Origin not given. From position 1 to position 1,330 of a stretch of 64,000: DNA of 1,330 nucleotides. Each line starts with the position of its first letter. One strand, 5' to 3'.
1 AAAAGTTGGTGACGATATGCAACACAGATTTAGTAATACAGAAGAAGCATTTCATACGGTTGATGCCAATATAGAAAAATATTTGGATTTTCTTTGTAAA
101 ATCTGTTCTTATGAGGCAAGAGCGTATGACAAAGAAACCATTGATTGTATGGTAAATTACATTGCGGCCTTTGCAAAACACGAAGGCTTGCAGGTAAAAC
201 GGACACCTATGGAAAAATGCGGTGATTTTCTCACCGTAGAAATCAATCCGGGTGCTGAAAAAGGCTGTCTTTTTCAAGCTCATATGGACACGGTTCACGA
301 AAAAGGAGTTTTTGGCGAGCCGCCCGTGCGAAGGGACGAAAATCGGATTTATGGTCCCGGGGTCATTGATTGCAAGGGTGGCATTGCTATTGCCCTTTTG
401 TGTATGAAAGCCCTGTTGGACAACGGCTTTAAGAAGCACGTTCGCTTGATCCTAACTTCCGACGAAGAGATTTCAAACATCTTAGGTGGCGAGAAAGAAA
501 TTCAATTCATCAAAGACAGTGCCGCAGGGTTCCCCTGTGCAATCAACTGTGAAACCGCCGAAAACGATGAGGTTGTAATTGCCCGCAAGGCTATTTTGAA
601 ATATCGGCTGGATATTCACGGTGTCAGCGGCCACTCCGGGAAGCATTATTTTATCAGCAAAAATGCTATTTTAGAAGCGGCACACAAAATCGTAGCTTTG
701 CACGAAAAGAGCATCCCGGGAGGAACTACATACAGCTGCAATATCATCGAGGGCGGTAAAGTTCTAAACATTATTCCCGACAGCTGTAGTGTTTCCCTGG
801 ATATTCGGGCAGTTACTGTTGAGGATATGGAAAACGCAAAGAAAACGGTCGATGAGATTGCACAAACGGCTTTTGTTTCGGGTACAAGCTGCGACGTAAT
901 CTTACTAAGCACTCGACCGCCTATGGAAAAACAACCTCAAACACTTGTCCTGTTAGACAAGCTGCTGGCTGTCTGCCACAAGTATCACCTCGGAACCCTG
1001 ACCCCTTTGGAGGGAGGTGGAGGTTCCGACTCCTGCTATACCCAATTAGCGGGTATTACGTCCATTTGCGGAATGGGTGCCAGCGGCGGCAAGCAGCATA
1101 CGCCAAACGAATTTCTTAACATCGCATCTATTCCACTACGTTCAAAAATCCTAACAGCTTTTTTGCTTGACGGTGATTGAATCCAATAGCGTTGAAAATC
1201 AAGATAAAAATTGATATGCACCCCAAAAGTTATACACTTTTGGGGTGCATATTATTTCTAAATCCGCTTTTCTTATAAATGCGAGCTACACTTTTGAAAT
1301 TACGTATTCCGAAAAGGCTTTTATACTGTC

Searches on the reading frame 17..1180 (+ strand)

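Call 47: search_protein_families(library=padloc, alignment_id=A3, max_evalue=1e-10)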
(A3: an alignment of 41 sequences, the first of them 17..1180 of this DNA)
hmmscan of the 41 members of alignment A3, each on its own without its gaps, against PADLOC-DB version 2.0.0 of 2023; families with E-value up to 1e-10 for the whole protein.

A. member 1, window:17-1180:+ (387 aa): 0 families

B. families by the number of members that match (of 41 scanned): 17 families
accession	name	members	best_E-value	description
PDLC02203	MzaA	2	5.8e-72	-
PDLC01734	typeIV_RecD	1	7.3e-81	RecD_0_IVD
PDLC05065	PDC-S68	1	1.9e-60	-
PDLC05066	PDC-S68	1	1.2e-56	-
PDLC01148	RecD_like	1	2.1e-56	RecD/Tra ATPase fused to N-terminal HHH domain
PDLC05064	PDC-S68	1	1e-53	-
PDLC03767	RT_UG29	1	7.1e-52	DRT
PDLC03800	RTasDnaG-like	1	5e-42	DRT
PDLC03838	DolB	1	1.4e-35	-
PDLC04606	PDC-M37B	1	1e-34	-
PDLC04476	PDC-M16A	1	2.6e-32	-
PDLC04605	PDC-M37B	1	3.9e-32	-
PDLC04475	PDC-M16A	1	2.2e-30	-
PDLC04135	mad3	1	8.6e-28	mads_3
PDLC04472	PDC-M16A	1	3.5e-27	-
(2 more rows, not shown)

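Call 48: search_protein_families(library=pfam, alignment_id=A3, max_evalue=1e-10)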
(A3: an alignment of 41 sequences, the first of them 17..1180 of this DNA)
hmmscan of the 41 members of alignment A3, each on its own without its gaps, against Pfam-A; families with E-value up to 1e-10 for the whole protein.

A. member 1, window:17-1180:+ (387 aa): 2 families
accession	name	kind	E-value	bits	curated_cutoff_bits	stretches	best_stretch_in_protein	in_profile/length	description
PF01546.33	Peptidase_M20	-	1.4e-24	87.6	24.6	1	85-384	1-205/206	Peptidase family M20/M25/M40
PF07687.19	M20_dimer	-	6.3e-20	71.6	21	1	188-287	1-104/107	Peptidase dimerisation domain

B. families by the number of members that match (of 41 scanned): 79 families (the first 25 are shown)
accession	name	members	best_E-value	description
PF08245.18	Mur_ligase_M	2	2.9e-43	Mur ligase middle domain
PF00004.35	AAA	2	2.5e-25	ATPase family associated with various cellular activities (AAA)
PF04542.20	Sigma70_r2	2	2e-24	Sigma-70 region 2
PF04545.22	Sigma70_r4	2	1.5e-23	Sigma-70, region 4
PF01336.31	tRNA_anti-codon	2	3.8e-15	OB-fold nucleic acid binding domain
PF01795.25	Methyltransf_5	1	9.7e-121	MraW methylase family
PF00224.27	PK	1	6.1e-120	Pyruvate kinase, barrel domain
PF07733.18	DNA_pol3_alpha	1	4.3e-100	Bacterial DNA polymerase III alpha NTPase domain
PF01098.24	FTSW_RODA_SPOVE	1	7.5e-96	Cell cycle protein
PF02601.20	Exonuc_VII_L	1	9.6e-92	Exonuclease VII, large subunit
PF10609.15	ParA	1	2.4e-87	NUBPL iron-transfer P-loop NTPase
PF05496.18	RuvB_N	1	3.6e-81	Holliday junction DNA helicase RuvB P-loop domain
PF00834.25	Ribul_P_3_epim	1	6.8e-72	Ribulose-phosphate 3 epimerase family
PF02773.21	S-AdoMet_synt_C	1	1.4e-68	S-adenosylmethionine synthetase, C-terminal domain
PF02542.21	YgbB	1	2.3e-67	YgbB family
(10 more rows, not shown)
